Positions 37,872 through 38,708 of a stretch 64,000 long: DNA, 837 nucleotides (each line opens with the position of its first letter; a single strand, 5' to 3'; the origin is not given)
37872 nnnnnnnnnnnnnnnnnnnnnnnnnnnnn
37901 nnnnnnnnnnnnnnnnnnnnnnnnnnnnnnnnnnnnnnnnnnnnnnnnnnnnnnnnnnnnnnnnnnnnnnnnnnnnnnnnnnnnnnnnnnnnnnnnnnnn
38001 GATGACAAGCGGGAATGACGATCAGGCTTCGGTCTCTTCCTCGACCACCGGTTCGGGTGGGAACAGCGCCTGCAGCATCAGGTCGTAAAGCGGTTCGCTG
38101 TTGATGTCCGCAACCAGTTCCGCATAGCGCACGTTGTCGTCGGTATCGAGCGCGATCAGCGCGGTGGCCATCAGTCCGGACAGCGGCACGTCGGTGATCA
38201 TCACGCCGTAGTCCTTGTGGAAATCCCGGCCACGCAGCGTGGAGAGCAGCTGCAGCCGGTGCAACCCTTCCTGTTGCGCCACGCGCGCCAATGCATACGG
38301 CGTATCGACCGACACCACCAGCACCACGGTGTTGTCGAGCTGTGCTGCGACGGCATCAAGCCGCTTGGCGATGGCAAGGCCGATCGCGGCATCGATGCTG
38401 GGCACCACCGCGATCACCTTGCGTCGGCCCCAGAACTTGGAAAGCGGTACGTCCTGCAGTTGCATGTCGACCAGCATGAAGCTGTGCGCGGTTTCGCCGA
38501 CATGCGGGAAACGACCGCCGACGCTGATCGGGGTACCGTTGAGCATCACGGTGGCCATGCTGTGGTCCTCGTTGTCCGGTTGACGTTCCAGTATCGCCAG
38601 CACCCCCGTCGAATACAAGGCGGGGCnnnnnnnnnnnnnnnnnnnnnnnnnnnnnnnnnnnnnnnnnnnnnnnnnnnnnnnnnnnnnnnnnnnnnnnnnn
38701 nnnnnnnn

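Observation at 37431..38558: Tandem thiol peroxidase genes in which the second copy has lost both catalytic cysteines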

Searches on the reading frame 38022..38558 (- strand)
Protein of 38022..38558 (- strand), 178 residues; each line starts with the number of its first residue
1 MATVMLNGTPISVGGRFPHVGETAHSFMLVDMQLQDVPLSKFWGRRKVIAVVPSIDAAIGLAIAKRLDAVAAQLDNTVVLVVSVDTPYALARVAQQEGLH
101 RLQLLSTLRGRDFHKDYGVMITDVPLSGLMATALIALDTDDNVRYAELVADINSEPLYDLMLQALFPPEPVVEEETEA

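Call 6: search_protein_families(library=pfam, proteins=[window:38022-38558:-], max_evalue=0.01)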
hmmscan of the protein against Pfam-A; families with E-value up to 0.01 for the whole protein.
window:38022-38558:- (178 aa): 2 families
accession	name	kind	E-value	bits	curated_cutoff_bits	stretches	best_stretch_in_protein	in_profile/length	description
PF08534.16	Redoxin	-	1.3e-14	54.7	26.6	1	20-155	2-141/148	Redoxin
PF00578.27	AhpC-TSA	-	1e-08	35.6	26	1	20-145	1-123/124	AhpC/TSA family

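Call 7: search_protein_families(library=ncbifam, proteins=[window:38022-38558:-], max_evalue=0.01)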
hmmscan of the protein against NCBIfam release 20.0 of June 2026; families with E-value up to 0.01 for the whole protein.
window:38022-38558:- (178 aa): 3 families
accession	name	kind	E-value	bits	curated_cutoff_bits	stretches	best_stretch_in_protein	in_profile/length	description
NF001808.0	PRK00522.1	equivalog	5.5e-48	162.5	123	1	1-165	1-165/167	thiol peroxidase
NF045827.1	perox_SUH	exception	1.9e-33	115.3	298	1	1-164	1-164/178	thiol peroxidase Prx-SUH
NF006960.0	PRK09437.1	equivalog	0.0015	18.5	140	1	20-107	6-94/156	thioredoxin-dependent thiol peroxidase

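Call 8: find_homologous_proteins(query=window:38022-38558:-)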
Query window:38022-38558:- (178 aa): 550 proteins with E <= 0.001 among 870 candidates; the best 120 are listed.
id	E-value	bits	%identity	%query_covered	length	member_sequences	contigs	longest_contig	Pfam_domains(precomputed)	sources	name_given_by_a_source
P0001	1.0e-108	379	100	100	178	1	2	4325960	PF08534.17,PF00578.28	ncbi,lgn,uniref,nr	ncbi:thiol peroxidase [Chitinolyticbacter meiyuanensis]|uniref:thiol peroxidase n=1 Tax=Chitinolytic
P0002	9.8e-89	314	84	98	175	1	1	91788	PF08534.17,PF00578.28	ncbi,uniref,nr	ncbi:thiol peroxidase [Chitinolyticbacter albus]|uniref:thiol peroxidase n=1 Tax=Chitinolyticbacter 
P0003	9.6e-81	288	81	93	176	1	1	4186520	PF08534.17,PF00578.28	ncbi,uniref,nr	ncbi:thiol peroxidase [Chitiniphilus purpureus]|uniref:Thiol peroxidase n=1 Tax=Chitiniphilus purpur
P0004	1.0e-80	288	79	93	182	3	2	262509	PF08534.17,PF00578.28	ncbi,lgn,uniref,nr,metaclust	ncbi:putative thiol peroxidase [Chitiniphilus shinanonensis]|uniref:Thiol peroxidase n=1 Tax=Chitini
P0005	2.2e-79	283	78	96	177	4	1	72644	PF08534.17,PF00578.28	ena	-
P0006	4.2e-79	283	75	95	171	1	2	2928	PF08534.17,PF00578.28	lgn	-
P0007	6.0e-79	282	76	95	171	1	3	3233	PF08534.17,PF00578.28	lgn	-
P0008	7.6e-79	282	75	95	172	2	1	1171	PF08534.17,PF00578.28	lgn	-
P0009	7.9e-79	282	75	95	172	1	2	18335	PF08534.17,PF00578.28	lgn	-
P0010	2.0e-78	280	76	95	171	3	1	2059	PF08534.17,PF00578.28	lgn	-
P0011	3.5e-78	280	78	95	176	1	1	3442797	PF08534.17,PF00578.28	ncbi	ncbi:thiol peroxidase [Chitinibacteraceae bacterium HSL-7]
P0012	1.3e-77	278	75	95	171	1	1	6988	PF08534.17,PF00578.28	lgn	-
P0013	2.1e-77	277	75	94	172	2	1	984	PF08534.17,PF00578.28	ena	-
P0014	4.8e-77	276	73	95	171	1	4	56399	PF08534.17,PF00578.28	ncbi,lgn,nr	ncbi:MAG: thiol peroxidase [Formivibrio sp.]|nr:thiol peroxidase [Formivibrio sp.]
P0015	7.1e-77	275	76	96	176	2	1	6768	PF08534.17,PF00578.28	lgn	-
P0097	5.9e-59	217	60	96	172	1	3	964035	PF08534.17,PF00578.28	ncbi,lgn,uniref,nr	ncbi:thiol peroxidase [Leeia oryzae]|uniref:thiol peroxidase n=1 Tax=Leeia oryzae TaxID=356662 RepID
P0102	5.8e-57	211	60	94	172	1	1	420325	PF08534.17,PF00578.28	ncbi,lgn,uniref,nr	ncbi:thiol peroxidase [Leeia sp. TBRC 13508]|uniref:Thiol peroxidase n=1 Tax=Leeia speluncae TaxID=2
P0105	4.1e-54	201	59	94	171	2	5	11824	PF08534.17,PF00578.28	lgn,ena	-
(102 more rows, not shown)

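Call 14: find_related_loci(query=A1, collection=genome_contigs, flank=6000)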
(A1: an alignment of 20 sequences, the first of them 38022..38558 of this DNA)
Query A1 (178 aa) in genome_contigs; peptide patterns used: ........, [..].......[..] (x = any residue, [..] = any of these).
132 stretches matched a pattern; 118 encode a relative of the query (tblastn E <= 1e-3); the best 80 are kept; 80 distinct loci.
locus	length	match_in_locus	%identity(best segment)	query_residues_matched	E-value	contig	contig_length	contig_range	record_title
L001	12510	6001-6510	77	1-170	7e-87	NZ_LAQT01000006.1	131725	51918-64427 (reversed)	Amantichitinum ursilacus strain IGB-41 contig06, whole genome shotgun sequence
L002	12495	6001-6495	79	1-165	6e-85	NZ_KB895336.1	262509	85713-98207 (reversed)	Chitiniphilus shinanonensis DSM 23277 C556DRAFT_scaffold00003.3, whole genome shotgun sequence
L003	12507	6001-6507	78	1-169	1e-84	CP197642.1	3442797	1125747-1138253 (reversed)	Chitinibacteraceae bacterium HSL-7 chromosome, complete genome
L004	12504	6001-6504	71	1-168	2e-83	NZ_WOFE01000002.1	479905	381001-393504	Deefgea chitinilytica strain LMG 24817 2, whole genome shotgun sequence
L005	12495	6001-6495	78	1-165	1e-82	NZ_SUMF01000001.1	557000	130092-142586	Chitiniphilus eburneus strain HX-2-15 HX-2-15_scaffold1, whole genome shotgun sequence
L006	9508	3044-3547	71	1-168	2e-82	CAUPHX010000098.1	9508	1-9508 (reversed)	MAG: uncultured Deefgea sp. isolate m08-metabat.12 genome assembly, contig: m08-c592, whole genome shotgun sequence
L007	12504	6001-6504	71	1-168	3e-82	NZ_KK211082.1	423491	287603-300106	Deefgea rivuli DSM 18356 Q320DRAFT_scaffold00003.3, whole genome shotgun sequence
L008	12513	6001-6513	72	1-174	1e-81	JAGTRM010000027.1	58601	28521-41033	MAG: Proteobacteria bacterium isolate CTSoil_114 scaffold_136, whole genome shotgun sequence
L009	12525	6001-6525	70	1-178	2e-81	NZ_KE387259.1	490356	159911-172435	Chitinilyticum aquatile DSM 21506 H559DRAFT_scaffold00002.2, whole genome shotgun sequence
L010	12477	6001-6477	79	1-159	3e-81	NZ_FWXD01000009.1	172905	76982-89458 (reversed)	Andreprevotia lacus DSM 23236, whole genome shotgun sequence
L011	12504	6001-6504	70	1-168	3e-81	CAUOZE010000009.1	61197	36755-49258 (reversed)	MAG: uncultured Deefgea sp. isolate m03-metabat.2 genome assembly, contig: m03-c32, whole genome shotgun sequence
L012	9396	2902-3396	72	1-165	2e-80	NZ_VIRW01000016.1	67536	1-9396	Chitinibacter sp. GC72 contig16, whole genome shotgun sequence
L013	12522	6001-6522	68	1-174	2e-80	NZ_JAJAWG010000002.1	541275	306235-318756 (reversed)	Deefgea salmonis strain H3-26 Scaffolds_2_541275, whole genome shotgun sequence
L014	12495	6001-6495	75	1-165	5e-80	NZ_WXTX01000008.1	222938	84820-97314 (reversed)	Andreprevotia sp. IGB-42 IGB42_8, whole genome shotgun sequence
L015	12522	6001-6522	70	1-176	6e-80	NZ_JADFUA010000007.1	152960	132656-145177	Chitinilyticum piscinae strain 4Y14 NODE_7_length_152960_cov_56.989747, whole genome shotgun sequence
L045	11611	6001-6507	60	1-169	8e-67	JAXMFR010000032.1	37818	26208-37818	MAG: Chitinivorax sp. isolate STL-PRO92 C3.217.fa-32, whole genome shotgun sequence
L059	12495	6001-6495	58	1-165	1e-59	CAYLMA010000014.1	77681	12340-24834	MAG TPA_asm: uncultured Sulfuricella sp. isolate SRP302447_co1_56 genome assembly, contig: NODE_1072_length_77681_cov_57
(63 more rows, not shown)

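Call 18: find_encoding_contigs(protein=P0097, flank=7000, max_places=2)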
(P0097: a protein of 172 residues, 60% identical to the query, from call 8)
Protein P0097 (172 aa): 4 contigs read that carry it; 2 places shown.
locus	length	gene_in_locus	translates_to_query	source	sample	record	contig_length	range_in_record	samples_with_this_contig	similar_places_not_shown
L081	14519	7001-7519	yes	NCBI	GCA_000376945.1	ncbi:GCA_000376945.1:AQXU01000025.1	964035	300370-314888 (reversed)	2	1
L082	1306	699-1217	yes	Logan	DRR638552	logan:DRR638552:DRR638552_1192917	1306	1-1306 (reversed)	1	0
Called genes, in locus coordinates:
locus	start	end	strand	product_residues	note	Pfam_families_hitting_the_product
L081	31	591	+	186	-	PF02622:DUF179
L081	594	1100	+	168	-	PF03652:RuvX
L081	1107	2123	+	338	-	PF02729:OTCace_N, PF00185:OTCace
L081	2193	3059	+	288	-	PF02673:BacA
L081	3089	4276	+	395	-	PF01053:Cys_Met_Meta_PP, PF00155:Aminotran_1_2, PF01041:DegT_DnrJ_EryC1 (weak)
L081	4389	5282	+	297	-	PF06325:PrmA, PF05175:MTS, PF13489:Methyltransf_23, PF13649:Methyltransf_25, PF13847:Methyltransf_31, PF08241:Methyltransf_11 (weak), PF08242:Methyltransf_12 (weak)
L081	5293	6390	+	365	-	PF13717:Zn_ribbon_4, PF13719:Zn_ribbon_5, PF11906:DUF3426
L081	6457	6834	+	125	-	PF01597:GCV_H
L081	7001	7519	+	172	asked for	PF00578:AhpC-TSA, PF08534:Redoxin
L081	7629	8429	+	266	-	PF11227:DUF3025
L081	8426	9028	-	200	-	PF11136:DUF2889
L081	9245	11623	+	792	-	PF03924:CHASE, PF00989:PAS, PF08448:PAS_4, PF13426:PAS_9, PF00989:PAS, PF08447:PAS_3, PF08448:PAS_4, PF13426:PAS_9, +2 more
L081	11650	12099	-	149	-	PF00583:Acetyltransf_1, PF13673:Acetyltransf_10, PF13508:Acetyltransf_7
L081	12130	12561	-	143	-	PF02627:CMD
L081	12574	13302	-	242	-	PF00581:Rhodanese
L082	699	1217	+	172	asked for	PF00578:AhpC-TSA, PF08534:Redoxin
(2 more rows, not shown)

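Call 22: search_protein_families(library=pfam, proteins=[L059:2852-3943:+, L059:4079-4468:+, L059:4591-5985:+, L059:6626-8074:+, L045:4612-5877:+, L045:6521-7345:+], max_evalue=0.001)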
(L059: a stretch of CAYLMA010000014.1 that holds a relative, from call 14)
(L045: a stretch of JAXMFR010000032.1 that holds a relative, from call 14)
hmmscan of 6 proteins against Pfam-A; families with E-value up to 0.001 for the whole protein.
L059:2852-3943:+ (363 aa): 2 families
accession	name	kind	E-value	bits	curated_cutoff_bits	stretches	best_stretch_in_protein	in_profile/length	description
PF01571.26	GCV_T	-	8.7e-85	284.5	25.6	1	7-255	1-255/255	Aminomethyltransferase folate-binding domain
PF08669.17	GCV_T_C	-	2.7e-18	66.1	25.9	1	277-352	1-79/80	Glycine cleavage T-protein C-terminal barrel domain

L059:4079-4468:+ (129 aa): 1 family
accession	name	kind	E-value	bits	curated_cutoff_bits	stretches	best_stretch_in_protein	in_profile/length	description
PF01597.25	GCV_H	-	5.9e-41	139.6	22.2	1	7-125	1-120/122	Glycine cleavage H-protein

L059:4591-5985:+ (464 aa): 1 family
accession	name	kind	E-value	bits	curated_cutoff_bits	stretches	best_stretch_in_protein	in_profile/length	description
PF02347.22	GDC-P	-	3.9e-119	398.8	26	1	3-435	3-424/429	Glycine cleavage system P-protein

L059:6626-8074:+ (482 aa): 4 families
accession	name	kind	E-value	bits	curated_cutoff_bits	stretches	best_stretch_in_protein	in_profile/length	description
PF21478.3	GcvP2_C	-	9.4e-30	103.5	27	1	346-447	2-102/122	Glycine dehydrogenase, C-terminal domain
PF02347.22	GDC-P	-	1.9e-12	47.2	26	1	26-436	30-425/429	Glycine cleavage system P-protein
PF00266.25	Aminotran_5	-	2.2e-08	33.9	21.5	1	154-271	88-207/371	Aminotransferase class-V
PF01212.27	Beta_elim_lyase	-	0.00021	21.1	27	1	107-270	33-205/288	Beta-eliminating lyase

L045:4612-5877:+ (421 aa): 3 families
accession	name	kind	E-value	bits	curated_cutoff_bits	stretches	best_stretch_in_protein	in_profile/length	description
PF11906.13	DUF3426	-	6.3e-41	140.3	27.7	1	273-415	2-145/147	Protein of unknown function (DUF3426)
PF13719.11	Zn_ribbon_5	-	6.2e-12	45.5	29.3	1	4-38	3-37/37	zinc-ribbon domain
PF13717.11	Zn_ribbon_4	-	2.9e-07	30.7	30.3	1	4-37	3-36/36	zinc-ribbon domain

L045:6521-7345:+ (274 aa): 1 family
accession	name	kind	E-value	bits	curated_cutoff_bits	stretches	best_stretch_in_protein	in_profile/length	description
PF11227.13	DUF3025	-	1.7e-79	267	25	1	60-271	1-213/213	Protein of unknown function (DUF3025)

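Call 29: search_solved_structures(query=window:38022-38558:-, show_alignments=2)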
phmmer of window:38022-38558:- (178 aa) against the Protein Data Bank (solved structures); distinct sequences matched with E-value up to 0.001: 22.
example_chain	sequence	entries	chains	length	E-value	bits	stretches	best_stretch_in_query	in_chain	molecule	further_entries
2yjh_A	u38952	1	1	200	1.2e-43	152.5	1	3-165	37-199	THIOL PEROXIDASE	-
2xpd_A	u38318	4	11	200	3.1e-43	151.1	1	3-165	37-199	THIOL PEROXIDASE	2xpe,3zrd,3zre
3hvv_A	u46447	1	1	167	1.2e-37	132.9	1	3-164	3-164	Thiol peroxidase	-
4af2_A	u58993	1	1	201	2.1e-37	132.2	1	3-164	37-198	THIOL PEROXIDASE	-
4je1_A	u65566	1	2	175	2.9e-37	131.7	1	1-165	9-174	Probable thiol peroxidase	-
1qxh_A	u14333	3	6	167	3.2e-37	131.6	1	3-164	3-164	Thiol peroxidase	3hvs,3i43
3hvx_A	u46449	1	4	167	3.3e-37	131.6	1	3-164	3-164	Thiol peroxidase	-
1q98_A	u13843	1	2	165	5.5e-36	127.6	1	3-164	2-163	Thiol Peroxidase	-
6udg_A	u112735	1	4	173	8.2e-34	120.5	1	1-165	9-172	Thiol peroxidase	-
1psq_A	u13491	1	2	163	1.5e-27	100.2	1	6-163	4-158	probable thiol peroxidase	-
3keb_A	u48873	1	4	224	9.5e-26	94.3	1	11-154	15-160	Probable thiol peroxidase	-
1xvq_A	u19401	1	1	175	6.1e-24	88.4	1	1-165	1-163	thiol peroxidase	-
1y25_A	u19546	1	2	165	1e-23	87.7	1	4-165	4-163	Probable thiol peroxidase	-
9f64_A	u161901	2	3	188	1.1e-19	74.6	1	13-165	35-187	Thiol peroxidase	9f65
8zwt_A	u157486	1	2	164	3.1e-19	73.1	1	3-164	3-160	Thiol peroxidase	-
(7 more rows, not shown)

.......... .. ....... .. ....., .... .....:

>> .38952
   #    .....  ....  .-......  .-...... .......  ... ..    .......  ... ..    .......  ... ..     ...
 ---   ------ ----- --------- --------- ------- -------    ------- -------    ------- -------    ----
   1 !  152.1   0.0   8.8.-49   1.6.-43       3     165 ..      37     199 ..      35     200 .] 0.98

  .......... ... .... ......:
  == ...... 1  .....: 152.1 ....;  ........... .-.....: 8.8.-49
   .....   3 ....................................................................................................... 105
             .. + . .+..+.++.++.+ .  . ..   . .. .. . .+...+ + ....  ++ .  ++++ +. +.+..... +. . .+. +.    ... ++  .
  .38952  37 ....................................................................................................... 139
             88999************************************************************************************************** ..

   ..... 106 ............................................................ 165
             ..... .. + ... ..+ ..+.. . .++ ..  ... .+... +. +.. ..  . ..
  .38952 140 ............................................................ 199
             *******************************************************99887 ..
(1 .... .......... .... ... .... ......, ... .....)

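Call 39: predict_structure(alignment_id=A2)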
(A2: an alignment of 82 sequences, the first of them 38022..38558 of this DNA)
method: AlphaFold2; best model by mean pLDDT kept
length: 178 residues; sequences in the alignment: 82
mean_pLDDT: 94.9   pTM: 0.89
mean pLDDT of the five models: 94.9, 94.1, 94.0, 93.2, 93.0
residues with pLDDT >= 90: 160; 70-90: 13; 50-70: 5; < 50: 0
segments of 3 or more residues with pLDDT < 50: none
pLDDT, mean of each block of 10 residues (from residue 1): 94 97 98 97 98 96 98 96 98 97 95 95 93 98 98 96 88 69
secondary structure, 60 per line:
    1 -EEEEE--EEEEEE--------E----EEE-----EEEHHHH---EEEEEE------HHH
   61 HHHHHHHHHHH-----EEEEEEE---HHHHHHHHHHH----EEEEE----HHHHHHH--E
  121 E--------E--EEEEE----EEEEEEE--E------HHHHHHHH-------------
elements in order: E2-6 E9-14 E28-30 E36-38 H39-42 E46-51 H58-71 E77-83 H87-97 E102-106 H111-117 E133-137 E142-148 H158-165

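Call 43: fold_search(model_id=the predicted structure, library=pdb)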
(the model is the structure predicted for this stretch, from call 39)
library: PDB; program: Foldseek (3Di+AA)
matches with E <= 10: 1393; with E <= 0.001: 672
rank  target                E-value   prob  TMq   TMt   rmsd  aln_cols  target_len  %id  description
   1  2xpd_B                1.4e-22  1.00  0.90  0.96   0.8       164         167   48  Reduced Thiol peroxidase (Tpx) from yersinia Pseudotuberculosis (released 2011-06-29)
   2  2yjh                  1.4e-22  1.00  0.88  0.95   1.0       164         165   48  Thiol Peroxidase from Yersinia Psuedotuberculosis, inactive mutant C61S (released 2012-03-14)
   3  2xpd_F                2.4e-22  1.00  0.91  0.98   0.8       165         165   48  Reduced Thiol peroxidase (Tpx) from yersinia Pseudotuberculosis (released 2011-06-29)
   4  2xpd_C                1.2e-21  1.00  0.90  0.95   0.8       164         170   48  Reduced Thiol peroxidase (Tpx) from yersinia Pseudotuberculosis (released 2011-06-29)
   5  3hvv                  1.2e-21  1.00  0.91  0.97   0.8       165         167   41  Escherichia coli Thiol peroxidase (Tpx) peroxidatic cysteine to serine mutant (C61S) (released 2009-10-20)
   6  2xpd_A                1.5e-21  1.00  0.91  0.97   0.8       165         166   48  Reduced Thiol peroxidase (Tpx) from yersinia Pseudotuberculosis (released 2011-06-29)
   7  4af2                  3.4e-21  1.00  0.90  0.92   0.8       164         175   41  C61S mutant of thiol peroxidase form E. coli. (released 2012-05-02)
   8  2xpe_A                9.0e-21  1.00  0.84  0.90   2.3       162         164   48  Oxidised Thiol peroxidase (Tpx) from Yersinia pseudotuberculosis (released 2011-08-10)
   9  3zrd_A                1.2e-20  1.00  0.84  0.86   2.3       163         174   48  Oxidised Thiol peroxidase (Tpx) from Yersinia pseudotuberculosis (released 2012-03-14)
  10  3zre                  3.8e-20  1.00  0.87  0.94   0.9       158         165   48  Reduced Thiol peroxidase (Tpx) from yersinia Pseudotuberculosis (released 2012-03-14)
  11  1qxh_A                1.1e-19  1.00  0.81  0.88   2.3       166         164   42  Crystal Structure of Escherichia coli Thiol Peroxidase in the Oxidized State (released 2004-01-20)
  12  4je1_A                2.4e-19  1.00  0.84  0.85   2.4       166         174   46  Crystal structure of thiol peroxidase from BURKHOLDERIA CENOCEPACIA J2315 (released 2013-03-20)
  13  3hvs_A                3.9e-19  1.00  0.85  0.90   2.2       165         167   41  Escherichia coli Thiol peroxidase (Tpx) wild type disulfide form (released 2009-10-20)
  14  3hvx_A                4.7e-19  1.00  0.86  0.92   1.7       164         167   41  Escherichia coli Thiol peroxidase (Tpx) resolving cysteine to serine mutant (C95S) with an intermolecular disulfide bo (released 2009-10-20)
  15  1q98_A                6.9e-19  1.00  0.84  0.91   2.2       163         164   42  Structure of a Thiol Peroxidase from Haemophilus influenzae Rd (released 2003-09-09)
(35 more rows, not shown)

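Call 49: find_encoding_contigs(protein=P0105, flank=6000, max_places=2)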
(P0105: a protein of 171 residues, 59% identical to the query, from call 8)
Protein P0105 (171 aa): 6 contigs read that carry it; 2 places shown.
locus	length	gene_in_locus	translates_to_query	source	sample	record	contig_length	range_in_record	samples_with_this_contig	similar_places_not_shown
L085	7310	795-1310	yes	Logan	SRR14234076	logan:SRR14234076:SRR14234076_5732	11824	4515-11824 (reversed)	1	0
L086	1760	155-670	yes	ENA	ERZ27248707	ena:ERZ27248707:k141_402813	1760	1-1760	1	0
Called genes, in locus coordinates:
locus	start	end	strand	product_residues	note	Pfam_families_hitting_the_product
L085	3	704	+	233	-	?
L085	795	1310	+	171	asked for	PF00578:AhpC-TSA, PF08534:Redoxin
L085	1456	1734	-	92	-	-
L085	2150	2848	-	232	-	PF13511:DUF4124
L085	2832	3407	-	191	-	PF06347:SH3_4 (weak), PF08239:SH3_3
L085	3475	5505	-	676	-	PF19310:TOP_N, PF01432:Peptidase_M3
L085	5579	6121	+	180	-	PF21711:DCTN5, PF14602:Hexapep_2 (faint), PF25084:LbH_EIF2B (weak), PF00132:Hexapep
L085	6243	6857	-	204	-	PF03193:RsgA_GTPase (faint), PF01926:MMR_HSR1, PF02421:FeoB_N (weak)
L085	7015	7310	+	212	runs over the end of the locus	PF00034:Cytochrom_C, PF13442:Cytochrome_CBB3 (weak)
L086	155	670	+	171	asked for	PF00578:AhpC-TSA, PF08534:Redoxin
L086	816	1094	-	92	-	-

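Call 50: find_encoding_contigs(protein=P0102, flank=6000, max_places=1)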
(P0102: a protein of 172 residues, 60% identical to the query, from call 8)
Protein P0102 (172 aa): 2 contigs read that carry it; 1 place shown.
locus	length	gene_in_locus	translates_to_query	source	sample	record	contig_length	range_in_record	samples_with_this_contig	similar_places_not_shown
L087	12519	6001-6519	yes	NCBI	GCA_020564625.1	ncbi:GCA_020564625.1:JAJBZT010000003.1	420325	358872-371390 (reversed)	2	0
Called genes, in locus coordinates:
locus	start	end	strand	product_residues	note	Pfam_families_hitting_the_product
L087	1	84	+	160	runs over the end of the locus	PF03652:RuvX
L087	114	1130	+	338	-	PF02729:OTCace_N, PF00185:OTCace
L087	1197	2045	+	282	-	PF02673:BacA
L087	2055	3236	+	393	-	PF01053:Cys_Met_Meta_PP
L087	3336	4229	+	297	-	PF06325:PrmA, PF05175:MTS, PF13489:Methyltransf_23 (weak), PF13649:Methyltransf_25, PF13847:Methyltransf_31, PF08241:Methyltransf_11 (weak)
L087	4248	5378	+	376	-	PF13717:Zn_ribbon_4, PF13719:Zn_ribbon_5, PF11906:DUF3426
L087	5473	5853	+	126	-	PF01597:GCV_H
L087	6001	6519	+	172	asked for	PF00578:AhpC-TSA, PF08534:Redoxin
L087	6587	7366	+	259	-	PF11227:DUF3025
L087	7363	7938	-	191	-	PF11136:DUF2889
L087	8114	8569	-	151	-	PF00583:Acetyltransf_1, PF13673:Acetyltransf_10, PF13508:Acetyltransf_7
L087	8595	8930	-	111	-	-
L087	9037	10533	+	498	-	PF00392:GntR, PF00155:Aminotran_1_2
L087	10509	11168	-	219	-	-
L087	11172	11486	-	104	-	PF00581:Rhodanese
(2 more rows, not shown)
